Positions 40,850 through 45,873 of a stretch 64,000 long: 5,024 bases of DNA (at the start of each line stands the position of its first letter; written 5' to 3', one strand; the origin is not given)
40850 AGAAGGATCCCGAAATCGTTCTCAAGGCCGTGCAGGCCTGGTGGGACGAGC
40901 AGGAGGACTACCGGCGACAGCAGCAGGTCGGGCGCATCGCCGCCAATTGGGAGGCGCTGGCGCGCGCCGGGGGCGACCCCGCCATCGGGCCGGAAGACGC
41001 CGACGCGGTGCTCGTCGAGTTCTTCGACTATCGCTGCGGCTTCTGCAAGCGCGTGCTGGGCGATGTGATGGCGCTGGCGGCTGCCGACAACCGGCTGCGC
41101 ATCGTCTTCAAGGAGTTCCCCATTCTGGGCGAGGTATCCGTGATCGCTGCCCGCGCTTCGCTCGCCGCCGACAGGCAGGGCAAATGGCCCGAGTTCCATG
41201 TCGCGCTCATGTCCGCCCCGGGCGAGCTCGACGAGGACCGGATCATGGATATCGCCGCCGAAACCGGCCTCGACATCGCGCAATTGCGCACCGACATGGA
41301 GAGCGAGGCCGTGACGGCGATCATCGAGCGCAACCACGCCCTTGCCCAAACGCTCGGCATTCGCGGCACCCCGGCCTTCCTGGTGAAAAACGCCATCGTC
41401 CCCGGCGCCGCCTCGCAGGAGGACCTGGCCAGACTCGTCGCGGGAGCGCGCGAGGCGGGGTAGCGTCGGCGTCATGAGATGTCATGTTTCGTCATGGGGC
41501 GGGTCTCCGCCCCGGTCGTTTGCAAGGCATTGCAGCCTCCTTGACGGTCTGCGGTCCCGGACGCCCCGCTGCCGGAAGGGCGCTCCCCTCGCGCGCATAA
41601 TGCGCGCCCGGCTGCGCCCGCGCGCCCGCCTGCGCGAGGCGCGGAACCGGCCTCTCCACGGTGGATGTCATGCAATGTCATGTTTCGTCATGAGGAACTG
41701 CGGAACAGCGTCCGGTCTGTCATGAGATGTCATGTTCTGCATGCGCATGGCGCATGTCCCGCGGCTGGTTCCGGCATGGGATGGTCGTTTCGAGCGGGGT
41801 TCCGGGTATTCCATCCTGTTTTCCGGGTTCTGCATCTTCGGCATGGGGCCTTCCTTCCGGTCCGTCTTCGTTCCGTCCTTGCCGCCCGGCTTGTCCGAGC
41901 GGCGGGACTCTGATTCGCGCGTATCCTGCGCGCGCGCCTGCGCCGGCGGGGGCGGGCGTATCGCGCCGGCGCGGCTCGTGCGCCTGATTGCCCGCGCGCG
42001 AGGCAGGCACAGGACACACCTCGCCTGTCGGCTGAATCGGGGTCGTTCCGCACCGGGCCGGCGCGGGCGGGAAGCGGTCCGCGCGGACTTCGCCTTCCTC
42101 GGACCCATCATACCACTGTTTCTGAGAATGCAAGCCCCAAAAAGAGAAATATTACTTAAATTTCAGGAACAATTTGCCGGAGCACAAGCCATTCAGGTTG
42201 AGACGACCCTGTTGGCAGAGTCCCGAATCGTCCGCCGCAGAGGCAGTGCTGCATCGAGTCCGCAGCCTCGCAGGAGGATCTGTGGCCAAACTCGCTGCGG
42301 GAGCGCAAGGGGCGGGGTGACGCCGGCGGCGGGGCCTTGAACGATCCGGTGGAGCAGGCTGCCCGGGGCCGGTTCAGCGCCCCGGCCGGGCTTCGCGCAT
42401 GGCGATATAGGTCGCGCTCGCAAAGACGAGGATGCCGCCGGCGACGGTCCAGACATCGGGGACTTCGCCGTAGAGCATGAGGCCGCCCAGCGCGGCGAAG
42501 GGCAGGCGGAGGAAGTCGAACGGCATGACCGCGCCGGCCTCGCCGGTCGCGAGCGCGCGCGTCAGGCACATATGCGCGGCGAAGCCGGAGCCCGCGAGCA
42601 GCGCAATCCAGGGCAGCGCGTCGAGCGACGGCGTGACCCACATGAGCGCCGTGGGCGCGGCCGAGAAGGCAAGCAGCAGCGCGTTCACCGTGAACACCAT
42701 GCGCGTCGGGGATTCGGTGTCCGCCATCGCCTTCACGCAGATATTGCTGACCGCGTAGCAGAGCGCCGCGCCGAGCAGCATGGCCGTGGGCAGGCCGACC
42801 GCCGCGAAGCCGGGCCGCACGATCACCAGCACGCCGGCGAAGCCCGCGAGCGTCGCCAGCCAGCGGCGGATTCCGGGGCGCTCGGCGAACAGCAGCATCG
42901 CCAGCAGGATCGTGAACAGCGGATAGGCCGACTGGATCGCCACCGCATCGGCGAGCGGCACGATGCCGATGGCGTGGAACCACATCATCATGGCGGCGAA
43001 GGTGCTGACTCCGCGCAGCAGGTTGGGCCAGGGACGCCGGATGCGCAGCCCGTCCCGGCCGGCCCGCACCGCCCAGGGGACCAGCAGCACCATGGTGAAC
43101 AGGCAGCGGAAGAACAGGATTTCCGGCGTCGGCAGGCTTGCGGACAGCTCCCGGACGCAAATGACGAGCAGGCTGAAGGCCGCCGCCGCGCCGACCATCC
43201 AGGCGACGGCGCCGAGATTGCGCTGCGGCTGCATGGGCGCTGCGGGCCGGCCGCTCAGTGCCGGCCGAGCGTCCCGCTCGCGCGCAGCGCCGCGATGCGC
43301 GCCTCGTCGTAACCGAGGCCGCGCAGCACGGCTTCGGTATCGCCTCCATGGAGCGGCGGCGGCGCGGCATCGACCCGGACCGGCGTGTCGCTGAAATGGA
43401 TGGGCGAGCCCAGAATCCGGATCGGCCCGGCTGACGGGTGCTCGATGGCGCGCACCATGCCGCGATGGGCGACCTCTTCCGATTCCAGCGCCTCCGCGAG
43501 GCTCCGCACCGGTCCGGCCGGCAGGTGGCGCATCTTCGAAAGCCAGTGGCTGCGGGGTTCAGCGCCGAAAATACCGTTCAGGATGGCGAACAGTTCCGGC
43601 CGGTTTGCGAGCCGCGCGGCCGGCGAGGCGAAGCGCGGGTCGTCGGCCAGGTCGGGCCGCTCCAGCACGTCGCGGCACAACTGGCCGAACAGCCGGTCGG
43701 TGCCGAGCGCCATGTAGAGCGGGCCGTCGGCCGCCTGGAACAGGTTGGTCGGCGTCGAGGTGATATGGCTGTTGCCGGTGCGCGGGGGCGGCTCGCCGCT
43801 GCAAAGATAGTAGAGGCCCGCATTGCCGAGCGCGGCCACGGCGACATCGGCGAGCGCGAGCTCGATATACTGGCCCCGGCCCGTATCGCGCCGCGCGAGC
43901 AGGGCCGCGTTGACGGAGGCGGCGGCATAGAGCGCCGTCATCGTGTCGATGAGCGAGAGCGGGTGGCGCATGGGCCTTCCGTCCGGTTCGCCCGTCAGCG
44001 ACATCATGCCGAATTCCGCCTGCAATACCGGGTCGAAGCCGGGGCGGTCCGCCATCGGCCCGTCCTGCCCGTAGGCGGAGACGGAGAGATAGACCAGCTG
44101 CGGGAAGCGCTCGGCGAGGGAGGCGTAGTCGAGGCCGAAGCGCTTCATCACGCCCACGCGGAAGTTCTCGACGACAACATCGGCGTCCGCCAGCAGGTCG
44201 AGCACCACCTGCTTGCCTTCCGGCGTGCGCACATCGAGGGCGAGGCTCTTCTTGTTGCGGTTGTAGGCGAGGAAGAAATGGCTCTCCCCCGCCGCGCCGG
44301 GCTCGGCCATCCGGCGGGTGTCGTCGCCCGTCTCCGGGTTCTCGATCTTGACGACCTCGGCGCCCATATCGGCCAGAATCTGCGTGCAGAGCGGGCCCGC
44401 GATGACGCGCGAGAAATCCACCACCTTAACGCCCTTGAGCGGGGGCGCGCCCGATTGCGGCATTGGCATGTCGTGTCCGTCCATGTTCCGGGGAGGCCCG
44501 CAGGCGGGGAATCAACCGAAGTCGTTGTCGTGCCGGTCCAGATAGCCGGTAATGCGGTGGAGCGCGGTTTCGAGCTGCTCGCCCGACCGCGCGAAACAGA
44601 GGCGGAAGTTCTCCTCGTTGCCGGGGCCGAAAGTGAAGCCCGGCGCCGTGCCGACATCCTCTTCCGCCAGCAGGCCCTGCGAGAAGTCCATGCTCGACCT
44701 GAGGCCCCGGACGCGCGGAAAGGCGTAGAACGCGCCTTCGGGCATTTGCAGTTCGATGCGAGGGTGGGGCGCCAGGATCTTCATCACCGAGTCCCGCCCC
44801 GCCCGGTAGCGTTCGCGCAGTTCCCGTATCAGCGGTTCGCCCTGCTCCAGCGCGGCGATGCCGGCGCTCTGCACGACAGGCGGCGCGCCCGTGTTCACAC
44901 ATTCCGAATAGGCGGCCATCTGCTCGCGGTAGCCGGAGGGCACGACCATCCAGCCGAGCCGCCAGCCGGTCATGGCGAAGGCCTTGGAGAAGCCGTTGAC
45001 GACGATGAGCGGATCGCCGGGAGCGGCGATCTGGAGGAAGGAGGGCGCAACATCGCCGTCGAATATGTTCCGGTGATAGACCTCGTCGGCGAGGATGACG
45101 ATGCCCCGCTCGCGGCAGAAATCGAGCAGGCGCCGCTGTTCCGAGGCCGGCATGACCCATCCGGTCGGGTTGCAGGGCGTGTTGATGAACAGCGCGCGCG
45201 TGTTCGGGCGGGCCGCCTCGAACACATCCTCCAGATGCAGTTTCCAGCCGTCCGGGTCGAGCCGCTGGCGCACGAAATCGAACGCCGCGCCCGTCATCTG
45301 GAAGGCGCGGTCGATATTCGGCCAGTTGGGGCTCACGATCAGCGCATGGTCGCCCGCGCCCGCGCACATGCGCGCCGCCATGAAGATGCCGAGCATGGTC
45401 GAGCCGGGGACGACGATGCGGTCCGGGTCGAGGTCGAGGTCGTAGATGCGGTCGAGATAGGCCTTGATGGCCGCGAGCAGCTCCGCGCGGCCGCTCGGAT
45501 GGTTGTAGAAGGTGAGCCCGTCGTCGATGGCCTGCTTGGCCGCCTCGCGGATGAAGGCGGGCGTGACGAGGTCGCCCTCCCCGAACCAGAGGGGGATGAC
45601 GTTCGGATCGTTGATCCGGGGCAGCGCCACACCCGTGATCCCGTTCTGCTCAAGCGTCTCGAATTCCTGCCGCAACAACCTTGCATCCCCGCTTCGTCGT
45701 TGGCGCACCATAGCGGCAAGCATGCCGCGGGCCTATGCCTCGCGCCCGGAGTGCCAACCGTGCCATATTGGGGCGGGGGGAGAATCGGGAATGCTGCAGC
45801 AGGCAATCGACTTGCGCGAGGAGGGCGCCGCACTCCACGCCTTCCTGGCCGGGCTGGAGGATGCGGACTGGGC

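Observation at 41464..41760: Three clusters of exactly 10-bp-periodic GTCATG direct repeats in a 900-bp gene-free region between convergent genes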

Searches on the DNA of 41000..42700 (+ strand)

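Call 11: search_dna_similar(query=window:41400-42340:+, collection=plasmids, mode=distant, max_rows=20)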
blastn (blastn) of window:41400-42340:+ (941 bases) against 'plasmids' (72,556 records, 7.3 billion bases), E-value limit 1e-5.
No match.
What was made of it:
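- Tried and rejected: Plasmid collection, distant blastn: nothing (call 11).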

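Call 15: search_rna_families(source=window, start=41000, end=42700, threshold=evalue, max_evalue=1)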
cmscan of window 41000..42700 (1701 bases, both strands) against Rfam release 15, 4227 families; matches with E-value up to 1: 1.
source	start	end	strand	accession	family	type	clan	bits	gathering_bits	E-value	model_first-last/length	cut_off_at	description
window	41868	41939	-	RF02930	aspS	Cis-reg;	-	22.2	42.5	0.7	1-79/79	no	aspS RNA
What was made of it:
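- On Known RNA families (Rfam 15): Only a sub-threshold aspS hit (22 bits against gathering score 42.5, E = 0.7; call 15).
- Tried and rejected: Rfam: nothing (call 15).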

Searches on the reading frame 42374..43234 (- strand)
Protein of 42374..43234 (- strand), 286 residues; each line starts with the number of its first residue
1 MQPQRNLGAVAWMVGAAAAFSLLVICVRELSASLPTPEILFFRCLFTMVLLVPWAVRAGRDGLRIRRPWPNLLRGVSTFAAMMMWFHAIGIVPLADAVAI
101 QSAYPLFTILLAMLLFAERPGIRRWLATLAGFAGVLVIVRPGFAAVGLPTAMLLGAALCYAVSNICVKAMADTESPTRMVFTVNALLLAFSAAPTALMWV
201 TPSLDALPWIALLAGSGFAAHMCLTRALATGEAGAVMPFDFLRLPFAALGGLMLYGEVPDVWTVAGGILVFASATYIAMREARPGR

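Call 9: search_protein_families(library=pfam, proteins=[window:42374-43234:-], max_evalue=0.01)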
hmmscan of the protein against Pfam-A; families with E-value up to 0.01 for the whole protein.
window:42374-43234:- (286 aa): 2 families
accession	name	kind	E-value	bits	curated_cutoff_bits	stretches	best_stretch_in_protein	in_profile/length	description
PF00892.27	EamA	-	1.8e-28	99.9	28.2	2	9-139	3-134/135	EamA-like transporter family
PF03151.22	TPT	-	0.003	17.4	30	1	72-196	69-196/291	Triose-phosphate Transporter family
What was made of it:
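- Checked: The flanking genes are convergent: DsbA 40723-41463 (+) and EamA 42374-43234 (-), both Pfam-supported (call 9).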

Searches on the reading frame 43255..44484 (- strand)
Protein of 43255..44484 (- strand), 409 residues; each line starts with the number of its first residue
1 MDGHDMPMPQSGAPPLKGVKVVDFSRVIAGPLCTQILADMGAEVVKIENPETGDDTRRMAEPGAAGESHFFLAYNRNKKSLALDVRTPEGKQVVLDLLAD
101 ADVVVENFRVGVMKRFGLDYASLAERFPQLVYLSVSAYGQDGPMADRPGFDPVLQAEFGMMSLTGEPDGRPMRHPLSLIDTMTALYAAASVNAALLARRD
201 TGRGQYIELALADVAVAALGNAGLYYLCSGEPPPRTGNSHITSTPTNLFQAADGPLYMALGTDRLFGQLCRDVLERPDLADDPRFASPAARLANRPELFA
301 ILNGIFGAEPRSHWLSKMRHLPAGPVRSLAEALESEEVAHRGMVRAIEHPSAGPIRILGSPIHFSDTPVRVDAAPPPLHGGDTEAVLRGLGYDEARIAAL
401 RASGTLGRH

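Call 9: search_protein_families(library=pfam, proteins=[window:43255-44484:-], max_evalue=0.01)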
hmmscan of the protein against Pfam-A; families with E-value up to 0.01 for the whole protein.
window:43255-44484:- (409 aa): 1 family
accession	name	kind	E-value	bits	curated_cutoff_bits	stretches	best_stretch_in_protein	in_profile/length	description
PF02515.22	CoA_transf_3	-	2.9e-127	425.2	23.3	1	16-383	1-366/366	CoA-transferase family III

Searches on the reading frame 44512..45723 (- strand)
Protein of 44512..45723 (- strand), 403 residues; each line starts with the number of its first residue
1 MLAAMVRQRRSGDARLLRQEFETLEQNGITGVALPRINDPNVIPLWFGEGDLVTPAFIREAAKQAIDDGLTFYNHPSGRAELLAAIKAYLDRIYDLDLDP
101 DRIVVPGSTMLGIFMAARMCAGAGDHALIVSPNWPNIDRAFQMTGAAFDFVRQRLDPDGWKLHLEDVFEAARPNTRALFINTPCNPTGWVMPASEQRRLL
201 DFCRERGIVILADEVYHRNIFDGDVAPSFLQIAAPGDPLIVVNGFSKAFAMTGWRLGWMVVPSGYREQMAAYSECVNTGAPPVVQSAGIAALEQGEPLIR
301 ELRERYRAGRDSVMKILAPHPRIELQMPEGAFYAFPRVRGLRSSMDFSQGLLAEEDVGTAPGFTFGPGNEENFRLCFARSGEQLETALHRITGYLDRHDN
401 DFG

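Call 9: search_protein_families(library=pfam, proteins=[window:44512-45723:-], max_evalue=0.01)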
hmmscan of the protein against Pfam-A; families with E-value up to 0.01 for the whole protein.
window:44512-45723:- (403 aa): 2 families
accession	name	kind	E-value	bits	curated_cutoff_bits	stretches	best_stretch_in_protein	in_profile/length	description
PF00155.27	Aminotran_1_2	-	6.2e-53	180.7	19.7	1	51-391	17-361/361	Aminotransferase class I and II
PF01053.26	Cys_Met_Meta_PP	-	0.0012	17.9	27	1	105-216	72-176/381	Cys/Met metabolism PLP-dependent enzyme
